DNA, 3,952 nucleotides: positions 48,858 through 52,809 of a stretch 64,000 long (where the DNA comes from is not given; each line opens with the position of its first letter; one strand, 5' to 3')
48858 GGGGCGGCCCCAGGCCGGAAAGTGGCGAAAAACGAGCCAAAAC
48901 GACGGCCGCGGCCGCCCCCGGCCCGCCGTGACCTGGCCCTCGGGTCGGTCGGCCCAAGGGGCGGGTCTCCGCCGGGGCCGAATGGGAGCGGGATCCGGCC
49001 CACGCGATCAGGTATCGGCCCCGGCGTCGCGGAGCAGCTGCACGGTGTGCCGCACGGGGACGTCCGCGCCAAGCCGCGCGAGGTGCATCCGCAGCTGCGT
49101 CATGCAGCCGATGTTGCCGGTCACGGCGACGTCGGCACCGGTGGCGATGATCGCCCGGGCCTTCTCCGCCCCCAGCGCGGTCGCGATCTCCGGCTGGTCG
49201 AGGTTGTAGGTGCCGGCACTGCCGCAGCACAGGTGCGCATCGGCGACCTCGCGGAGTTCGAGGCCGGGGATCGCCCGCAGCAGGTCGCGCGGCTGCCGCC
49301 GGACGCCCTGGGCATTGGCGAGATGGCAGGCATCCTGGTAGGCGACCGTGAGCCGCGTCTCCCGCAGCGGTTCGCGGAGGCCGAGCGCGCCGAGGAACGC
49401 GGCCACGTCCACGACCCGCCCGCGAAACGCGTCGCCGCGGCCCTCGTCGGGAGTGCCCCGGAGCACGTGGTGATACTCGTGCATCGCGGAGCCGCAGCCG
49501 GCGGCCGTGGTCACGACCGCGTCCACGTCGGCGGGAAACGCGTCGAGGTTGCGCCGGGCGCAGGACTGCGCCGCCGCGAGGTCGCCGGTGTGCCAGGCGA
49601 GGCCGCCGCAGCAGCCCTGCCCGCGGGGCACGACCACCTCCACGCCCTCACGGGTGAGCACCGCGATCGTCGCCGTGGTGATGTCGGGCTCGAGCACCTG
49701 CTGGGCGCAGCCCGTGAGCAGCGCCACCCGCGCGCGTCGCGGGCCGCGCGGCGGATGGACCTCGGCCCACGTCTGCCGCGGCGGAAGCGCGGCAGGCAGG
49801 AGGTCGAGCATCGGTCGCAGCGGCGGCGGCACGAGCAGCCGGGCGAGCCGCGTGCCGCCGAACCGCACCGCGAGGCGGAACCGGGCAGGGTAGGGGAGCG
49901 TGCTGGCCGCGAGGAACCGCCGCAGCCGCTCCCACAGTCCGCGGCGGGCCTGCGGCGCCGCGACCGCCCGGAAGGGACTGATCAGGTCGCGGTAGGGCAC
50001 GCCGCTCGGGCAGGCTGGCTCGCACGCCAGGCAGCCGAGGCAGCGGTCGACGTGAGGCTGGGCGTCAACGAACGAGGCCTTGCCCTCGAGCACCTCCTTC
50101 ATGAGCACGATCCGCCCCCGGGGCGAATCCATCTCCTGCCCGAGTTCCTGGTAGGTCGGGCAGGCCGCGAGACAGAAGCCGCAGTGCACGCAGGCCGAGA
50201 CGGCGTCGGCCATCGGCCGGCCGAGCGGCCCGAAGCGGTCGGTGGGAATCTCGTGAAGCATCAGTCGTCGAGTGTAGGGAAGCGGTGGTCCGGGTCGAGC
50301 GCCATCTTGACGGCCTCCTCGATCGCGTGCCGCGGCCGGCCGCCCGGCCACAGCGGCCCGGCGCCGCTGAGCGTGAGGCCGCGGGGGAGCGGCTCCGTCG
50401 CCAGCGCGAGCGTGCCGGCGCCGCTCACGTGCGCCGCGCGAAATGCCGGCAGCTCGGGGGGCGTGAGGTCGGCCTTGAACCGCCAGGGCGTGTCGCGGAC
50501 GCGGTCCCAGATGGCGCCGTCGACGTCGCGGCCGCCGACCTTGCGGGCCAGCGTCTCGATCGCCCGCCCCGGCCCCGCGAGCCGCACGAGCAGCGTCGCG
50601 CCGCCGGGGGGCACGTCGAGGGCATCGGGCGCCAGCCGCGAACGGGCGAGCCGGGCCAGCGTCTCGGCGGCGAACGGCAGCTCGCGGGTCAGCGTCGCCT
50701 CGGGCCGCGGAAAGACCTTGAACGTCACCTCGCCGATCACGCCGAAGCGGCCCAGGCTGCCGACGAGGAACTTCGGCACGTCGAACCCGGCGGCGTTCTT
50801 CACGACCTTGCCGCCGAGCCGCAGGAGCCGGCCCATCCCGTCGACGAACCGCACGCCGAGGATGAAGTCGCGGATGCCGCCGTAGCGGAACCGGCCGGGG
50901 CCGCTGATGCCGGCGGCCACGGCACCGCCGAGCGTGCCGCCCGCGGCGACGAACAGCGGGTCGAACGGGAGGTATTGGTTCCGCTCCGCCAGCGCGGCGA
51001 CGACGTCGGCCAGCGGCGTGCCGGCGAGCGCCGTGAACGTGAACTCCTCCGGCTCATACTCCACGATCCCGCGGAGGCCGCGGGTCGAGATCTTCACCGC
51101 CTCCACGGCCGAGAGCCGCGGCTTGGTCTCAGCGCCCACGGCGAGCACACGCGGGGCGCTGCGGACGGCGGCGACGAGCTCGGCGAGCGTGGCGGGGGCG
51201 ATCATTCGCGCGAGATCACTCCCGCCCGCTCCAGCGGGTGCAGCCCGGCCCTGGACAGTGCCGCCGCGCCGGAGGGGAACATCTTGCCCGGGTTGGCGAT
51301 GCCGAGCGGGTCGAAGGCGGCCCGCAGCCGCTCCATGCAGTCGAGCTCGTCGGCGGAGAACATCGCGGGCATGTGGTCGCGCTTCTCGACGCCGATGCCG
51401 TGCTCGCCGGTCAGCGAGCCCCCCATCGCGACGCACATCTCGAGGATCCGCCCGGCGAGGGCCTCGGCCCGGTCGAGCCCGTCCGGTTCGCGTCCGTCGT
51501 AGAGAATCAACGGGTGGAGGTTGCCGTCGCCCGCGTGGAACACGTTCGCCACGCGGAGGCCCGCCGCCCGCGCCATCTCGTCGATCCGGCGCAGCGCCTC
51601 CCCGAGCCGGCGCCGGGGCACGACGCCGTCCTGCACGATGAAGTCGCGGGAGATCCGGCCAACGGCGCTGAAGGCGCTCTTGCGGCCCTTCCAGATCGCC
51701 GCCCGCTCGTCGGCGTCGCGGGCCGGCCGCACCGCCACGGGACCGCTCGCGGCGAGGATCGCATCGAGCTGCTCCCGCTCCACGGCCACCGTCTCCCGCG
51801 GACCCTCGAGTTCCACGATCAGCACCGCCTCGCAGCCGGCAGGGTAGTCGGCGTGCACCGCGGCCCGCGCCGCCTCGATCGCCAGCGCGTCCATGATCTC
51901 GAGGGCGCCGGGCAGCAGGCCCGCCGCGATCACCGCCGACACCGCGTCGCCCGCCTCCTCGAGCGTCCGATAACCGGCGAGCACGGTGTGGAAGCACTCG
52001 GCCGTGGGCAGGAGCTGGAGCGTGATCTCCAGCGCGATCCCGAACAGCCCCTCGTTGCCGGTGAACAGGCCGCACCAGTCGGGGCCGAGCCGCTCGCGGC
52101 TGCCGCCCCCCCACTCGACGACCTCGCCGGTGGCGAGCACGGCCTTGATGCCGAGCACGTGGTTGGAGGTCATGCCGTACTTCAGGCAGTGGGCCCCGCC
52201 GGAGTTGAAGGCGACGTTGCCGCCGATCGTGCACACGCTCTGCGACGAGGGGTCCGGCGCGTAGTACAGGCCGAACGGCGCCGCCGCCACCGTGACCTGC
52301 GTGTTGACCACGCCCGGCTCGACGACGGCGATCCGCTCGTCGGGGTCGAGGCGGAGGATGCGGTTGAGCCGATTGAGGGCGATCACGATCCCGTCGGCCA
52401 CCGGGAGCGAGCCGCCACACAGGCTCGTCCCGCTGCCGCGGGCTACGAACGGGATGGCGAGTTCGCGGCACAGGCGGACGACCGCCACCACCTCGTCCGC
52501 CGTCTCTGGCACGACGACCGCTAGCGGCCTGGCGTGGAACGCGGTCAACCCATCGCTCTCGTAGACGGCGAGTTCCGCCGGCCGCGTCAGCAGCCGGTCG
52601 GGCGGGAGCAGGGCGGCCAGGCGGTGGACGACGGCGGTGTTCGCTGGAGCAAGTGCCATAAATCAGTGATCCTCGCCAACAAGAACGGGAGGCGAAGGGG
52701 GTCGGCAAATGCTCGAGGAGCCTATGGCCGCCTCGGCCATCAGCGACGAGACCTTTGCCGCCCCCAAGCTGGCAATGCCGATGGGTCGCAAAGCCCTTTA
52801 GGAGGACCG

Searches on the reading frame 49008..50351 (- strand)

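Call 90: search_protein_families(library=pfam, proteins=[window:49008-50351:-], max_evalue=0.00001)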
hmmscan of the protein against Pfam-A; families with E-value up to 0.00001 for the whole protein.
window:49008-50351:- (447 aa): 10 families
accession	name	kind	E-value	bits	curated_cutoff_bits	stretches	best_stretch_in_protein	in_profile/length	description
PF02754.22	CCG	-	7.2e-31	106.6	20.6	2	336-421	1-85/85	Cysteine-rich domain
PF13183.11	Fer4_8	-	7e-13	49.3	27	1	51-118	2-68/68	4Fe-4S dicluster domain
PF12838.12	Fer4_7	-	1.1e-09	39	27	1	54-118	2-52/52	4Fe-4S dicluster domain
PF13534.11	Fer4_17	-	1.3e-09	38.9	22.2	1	53-118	1-60/61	4Fe-4S dicluster domain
PF13187.11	Fer4_9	-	2.8e-08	34.1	27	0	47-66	30-49/52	4Fe-4S dicluster domain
PF00037.32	Fer4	-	4.1e-07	30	21.1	0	101-118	5-22/24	4Fe-4S binding domain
PF12837.12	Fer4_6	-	7.8e-07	29.2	25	0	52-66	7-21/24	4Fe-4S binding domain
PF12797.12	Fer4_2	-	3.1e-06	27.2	24.5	0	51-66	7-22/22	4Fe-4S binding domain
PF13237.11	Fer4_10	-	6e-06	26.5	25.5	0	52-115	7-53/53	4Fe-4S dicluster domain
PF12800.12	Fer4_4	-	9.5e-06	26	24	0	52-67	2-17/17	4Fe-4S binding domain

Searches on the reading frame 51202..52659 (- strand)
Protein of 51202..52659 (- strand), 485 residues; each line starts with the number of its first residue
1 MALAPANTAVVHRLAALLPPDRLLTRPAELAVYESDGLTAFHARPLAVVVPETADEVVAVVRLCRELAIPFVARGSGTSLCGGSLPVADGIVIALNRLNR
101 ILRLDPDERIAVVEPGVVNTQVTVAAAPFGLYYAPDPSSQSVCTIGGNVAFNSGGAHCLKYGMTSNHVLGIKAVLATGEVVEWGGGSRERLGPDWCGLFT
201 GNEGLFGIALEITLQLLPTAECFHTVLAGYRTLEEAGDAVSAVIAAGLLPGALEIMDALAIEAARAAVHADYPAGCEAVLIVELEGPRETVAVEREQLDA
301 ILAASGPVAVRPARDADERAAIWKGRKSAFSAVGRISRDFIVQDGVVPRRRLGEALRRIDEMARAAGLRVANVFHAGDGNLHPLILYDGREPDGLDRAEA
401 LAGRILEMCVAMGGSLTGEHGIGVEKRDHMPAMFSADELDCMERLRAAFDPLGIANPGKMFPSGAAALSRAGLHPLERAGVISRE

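Call 90: search_protein_families(library=pfam, proteins=[window:51202-52659:-], max_evalue=0.00001)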
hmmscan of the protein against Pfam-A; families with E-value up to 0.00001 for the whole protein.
window:51202-52659:- (485 aa): 2 families
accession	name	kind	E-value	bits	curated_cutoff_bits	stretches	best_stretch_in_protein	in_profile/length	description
PF02913.24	FAD-oxidase_C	-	1.4e-63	215.4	21.2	1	225-460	7-248/248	FAD linked oxidases, C-terminal domain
PF01565.28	FAD_binding_4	-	1.4e-40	138.7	26.4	1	45-182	1-137/139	FAD binding domain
